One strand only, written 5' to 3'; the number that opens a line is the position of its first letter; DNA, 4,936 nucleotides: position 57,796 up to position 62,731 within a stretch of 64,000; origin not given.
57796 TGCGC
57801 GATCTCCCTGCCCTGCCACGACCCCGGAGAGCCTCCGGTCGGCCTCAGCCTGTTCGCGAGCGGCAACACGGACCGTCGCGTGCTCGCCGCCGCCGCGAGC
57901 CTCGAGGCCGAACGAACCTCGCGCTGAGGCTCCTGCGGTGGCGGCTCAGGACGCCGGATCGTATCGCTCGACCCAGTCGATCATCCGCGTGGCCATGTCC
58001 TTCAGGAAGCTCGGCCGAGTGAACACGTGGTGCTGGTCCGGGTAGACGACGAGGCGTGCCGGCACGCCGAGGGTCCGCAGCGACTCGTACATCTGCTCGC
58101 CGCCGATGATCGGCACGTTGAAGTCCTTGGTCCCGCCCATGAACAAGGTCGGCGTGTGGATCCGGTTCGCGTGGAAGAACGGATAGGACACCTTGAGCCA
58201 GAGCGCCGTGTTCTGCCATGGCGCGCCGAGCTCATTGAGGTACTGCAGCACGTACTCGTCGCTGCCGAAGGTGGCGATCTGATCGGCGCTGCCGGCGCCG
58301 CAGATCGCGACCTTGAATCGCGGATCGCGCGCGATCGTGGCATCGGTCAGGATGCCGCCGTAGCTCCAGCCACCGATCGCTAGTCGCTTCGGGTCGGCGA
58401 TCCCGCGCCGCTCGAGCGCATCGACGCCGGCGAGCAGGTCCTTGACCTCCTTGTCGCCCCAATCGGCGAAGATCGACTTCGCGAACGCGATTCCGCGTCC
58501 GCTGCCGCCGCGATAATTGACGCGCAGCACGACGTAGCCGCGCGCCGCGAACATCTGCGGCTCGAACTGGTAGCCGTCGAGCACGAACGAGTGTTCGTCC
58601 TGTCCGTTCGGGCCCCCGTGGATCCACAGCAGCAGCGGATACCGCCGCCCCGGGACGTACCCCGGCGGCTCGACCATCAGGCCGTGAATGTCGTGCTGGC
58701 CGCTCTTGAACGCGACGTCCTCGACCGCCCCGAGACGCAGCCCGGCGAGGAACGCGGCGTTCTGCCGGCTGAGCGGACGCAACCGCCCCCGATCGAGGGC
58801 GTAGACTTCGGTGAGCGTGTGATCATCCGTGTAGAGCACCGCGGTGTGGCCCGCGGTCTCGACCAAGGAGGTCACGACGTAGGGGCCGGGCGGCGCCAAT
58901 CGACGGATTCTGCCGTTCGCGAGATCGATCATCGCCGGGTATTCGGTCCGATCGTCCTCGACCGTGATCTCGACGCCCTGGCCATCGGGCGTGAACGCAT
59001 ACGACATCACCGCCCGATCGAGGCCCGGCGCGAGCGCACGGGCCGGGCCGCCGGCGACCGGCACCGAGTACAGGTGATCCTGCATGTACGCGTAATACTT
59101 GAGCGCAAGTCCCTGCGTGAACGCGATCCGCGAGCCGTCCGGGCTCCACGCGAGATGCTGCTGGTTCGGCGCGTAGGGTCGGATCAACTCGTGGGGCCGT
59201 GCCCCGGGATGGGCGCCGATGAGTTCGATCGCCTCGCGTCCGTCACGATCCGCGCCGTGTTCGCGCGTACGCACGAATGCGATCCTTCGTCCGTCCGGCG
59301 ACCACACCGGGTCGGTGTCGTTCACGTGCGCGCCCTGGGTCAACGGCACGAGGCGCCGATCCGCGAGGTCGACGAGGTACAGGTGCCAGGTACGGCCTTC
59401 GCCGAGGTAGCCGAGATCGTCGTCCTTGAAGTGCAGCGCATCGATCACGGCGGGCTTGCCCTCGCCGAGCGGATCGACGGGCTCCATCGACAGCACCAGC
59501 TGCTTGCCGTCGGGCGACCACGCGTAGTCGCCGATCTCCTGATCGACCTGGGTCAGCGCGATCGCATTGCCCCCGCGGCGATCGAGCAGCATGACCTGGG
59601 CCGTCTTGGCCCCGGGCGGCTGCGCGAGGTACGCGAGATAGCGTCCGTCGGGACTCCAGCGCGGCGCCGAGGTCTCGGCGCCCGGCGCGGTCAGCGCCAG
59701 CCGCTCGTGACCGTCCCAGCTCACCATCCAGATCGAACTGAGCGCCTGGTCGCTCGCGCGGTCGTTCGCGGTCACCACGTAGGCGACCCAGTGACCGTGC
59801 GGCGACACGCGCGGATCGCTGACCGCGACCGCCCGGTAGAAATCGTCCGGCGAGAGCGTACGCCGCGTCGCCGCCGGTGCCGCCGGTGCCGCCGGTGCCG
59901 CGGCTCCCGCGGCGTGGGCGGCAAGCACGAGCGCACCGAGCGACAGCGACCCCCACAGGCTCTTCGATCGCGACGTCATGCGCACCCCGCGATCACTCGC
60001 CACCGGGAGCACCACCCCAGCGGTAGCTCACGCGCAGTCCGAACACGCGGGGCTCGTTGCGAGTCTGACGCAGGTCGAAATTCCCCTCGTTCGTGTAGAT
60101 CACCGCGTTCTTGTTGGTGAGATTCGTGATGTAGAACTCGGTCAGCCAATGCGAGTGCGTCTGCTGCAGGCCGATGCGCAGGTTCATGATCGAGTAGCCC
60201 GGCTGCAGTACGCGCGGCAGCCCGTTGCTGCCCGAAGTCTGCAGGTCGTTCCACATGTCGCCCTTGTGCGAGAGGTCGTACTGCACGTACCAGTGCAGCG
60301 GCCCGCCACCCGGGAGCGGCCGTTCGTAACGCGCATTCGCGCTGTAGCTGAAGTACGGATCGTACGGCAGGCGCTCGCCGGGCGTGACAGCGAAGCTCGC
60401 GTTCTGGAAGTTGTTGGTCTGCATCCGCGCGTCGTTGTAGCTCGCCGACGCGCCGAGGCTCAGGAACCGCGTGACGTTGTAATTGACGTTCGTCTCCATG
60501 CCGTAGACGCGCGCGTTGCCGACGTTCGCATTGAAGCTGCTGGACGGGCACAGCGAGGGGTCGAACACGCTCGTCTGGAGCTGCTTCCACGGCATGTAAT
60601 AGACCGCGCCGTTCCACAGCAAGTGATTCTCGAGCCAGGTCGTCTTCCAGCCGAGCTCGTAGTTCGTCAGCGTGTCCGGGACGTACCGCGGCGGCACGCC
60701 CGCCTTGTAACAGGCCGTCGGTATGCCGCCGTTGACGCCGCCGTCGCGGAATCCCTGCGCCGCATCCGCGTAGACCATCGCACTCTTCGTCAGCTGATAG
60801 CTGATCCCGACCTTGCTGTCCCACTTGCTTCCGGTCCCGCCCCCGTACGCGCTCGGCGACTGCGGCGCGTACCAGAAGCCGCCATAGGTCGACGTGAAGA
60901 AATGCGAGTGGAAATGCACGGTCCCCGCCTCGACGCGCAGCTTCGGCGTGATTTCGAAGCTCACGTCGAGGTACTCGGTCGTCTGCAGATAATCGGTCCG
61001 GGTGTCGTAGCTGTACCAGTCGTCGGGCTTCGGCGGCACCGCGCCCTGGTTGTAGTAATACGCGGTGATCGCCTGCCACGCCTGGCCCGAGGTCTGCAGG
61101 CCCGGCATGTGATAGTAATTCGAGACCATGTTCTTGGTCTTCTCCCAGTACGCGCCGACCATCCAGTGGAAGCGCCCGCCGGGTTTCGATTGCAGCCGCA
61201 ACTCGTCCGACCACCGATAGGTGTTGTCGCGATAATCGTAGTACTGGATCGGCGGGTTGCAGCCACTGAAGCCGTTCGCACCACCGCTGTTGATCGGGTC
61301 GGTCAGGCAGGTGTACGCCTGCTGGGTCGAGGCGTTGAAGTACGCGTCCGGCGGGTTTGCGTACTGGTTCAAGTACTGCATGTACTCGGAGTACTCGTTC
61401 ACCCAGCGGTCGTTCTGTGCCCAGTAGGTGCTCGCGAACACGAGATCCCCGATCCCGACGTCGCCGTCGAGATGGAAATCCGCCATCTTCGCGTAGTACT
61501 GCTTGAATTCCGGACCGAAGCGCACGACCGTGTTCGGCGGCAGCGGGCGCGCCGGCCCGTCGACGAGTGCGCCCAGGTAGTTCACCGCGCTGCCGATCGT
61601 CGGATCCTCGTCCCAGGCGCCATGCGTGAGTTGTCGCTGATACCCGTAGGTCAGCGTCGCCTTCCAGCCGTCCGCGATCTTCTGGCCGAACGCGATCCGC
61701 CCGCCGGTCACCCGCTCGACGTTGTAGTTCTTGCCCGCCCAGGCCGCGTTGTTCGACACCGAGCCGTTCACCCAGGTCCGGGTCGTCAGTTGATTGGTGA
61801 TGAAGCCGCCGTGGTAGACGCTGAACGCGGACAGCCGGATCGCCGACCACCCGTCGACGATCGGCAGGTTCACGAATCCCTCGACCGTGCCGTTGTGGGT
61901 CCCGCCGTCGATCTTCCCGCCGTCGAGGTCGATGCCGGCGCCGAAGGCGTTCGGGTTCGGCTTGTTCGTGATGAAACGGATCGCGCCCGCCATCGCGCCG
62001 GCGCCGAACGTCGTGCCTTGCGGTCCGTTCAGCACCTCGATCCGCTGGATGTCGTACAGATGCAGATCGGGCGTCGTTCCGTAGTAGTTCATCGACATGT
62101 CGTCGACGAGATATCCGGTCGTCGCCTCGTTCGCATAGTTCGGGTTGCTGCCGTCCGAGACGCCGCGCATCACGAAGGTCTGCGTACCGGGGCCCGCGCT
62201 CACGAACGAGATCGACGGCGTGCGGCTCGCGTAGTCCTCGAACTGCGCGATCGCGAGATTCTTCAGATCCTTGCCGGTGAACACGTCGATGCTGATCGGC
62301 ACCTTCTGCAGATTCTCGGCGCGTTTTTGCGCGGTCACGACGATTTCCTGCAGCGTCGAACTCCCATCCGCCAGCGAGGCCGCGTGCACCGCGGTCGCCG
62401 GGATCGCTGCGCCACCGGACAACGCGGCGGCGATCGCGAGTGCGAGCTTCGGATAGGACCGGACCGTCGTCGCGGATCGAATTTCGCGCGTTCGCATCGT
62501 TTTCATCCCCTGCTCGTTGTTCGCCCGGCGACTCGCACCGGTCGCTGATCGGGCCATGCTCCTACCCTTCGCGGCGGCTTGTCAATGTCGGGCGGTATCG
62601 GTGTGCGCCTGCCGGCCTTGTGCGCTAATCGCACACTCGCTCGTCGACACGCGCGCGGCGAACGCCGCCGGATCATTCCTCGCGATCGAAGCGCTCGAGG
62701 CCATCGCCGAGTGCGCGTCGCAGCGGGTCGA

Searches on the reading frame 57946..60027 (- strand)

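Call 13: search_protein_families(library=pfam, max_evalue=0.00001, proteins=[window:57946-60027:-])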
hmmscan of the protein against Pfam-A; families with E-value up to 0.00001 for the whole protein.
window:57946-60027:- (693 aa): 6 families
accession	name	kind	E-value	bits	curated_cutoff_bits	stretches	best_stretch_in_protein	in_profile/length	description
PF00326.27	Peptidase_S9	-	2.2e-44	151.9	22.6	1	487-689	4-209/213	Prolyl oligopeptidase family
PF07676.18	PD40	-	1.3e-22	79.6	20.9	1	234-258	9-33/38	WD40-like Beta Propeller Repeat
PF00930.27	DPPIV_N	-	1.3e-12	47.6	22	0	68-135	44-119/354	Dipeptidyl peptidase IV (DPP IV) N-terminal region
PF01738.24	DLH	-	6.2e-09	36.2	21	1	493-673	37-192/217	Dienelactone hydrolase family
PF02129.25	Peptidase_S15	-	2.4e-08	34.5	23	0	488-584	41-133/262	X-Pro dipeptidyl-peptidase (S15 family)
PF25174.1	Beta-prop_THOC3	-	1.2e-07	31.5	305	0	118-181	90-148/272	THOC3 beta-propeller domain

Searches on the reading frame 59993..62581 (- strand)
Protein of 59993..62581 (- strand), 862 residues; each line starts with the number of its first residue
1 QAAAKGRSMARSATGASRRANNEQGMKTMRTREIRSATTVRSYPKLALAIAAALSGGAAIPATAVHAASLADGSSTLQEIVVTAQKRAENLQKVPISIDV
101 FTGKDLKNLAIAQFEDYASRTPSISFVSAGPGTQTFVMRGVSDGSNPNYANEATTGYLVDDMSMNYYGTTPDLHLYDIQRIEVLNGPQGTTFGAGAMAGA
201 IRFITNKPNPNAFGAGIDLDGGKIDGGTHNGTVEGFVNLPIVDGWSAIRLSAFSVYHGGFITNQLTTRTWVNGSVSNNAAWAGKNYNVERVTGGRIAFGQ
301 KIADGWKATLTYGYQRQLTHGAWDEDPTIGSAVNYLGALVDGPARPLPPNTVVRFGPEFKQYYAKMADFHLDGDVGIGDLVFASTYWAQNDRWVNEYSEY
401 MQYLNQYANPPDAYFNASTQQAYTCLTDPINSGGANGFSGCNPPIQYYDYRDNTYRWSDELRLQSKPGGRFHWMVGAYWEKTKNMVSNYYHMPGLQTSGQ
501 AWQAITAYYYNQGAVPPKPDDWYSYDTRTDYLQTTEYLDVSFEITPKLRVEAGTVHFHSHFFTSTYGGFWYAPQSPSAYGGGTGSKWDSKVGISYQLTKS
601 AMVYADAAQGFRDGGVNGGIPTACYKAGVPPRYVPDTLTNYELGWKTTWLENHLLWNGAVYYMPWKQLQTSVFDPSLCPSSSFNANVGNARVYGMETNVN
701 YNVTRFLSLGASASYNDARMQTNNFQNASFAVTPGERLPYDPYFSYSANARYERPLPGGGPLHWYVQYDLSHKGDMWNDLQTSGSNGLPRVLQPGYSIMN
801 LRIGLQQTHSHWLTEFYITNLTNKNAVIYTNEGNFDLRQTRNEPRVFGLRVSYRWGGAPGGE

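Call 13: search_protein_families(library=pfam, max_evalue=0.00001, proteins=[window:59993-62581:-])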
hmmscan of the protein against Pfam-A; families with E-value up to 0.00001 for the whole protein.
window:59993-62581:- (862 aa): 2 families
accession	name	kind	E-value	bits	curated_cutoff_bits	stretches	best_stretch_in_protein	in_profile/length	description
PF00593.30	TonB_dep_Rec_b-barrel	-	1e-25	92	27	1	384-821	48-436/436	TonB dependent receptor-like, beta-barrel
PF07715.20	Plug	-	4.1e-16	59.9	23.9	1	91-200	2-107/107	TonB-dependent Receptor Plug Domain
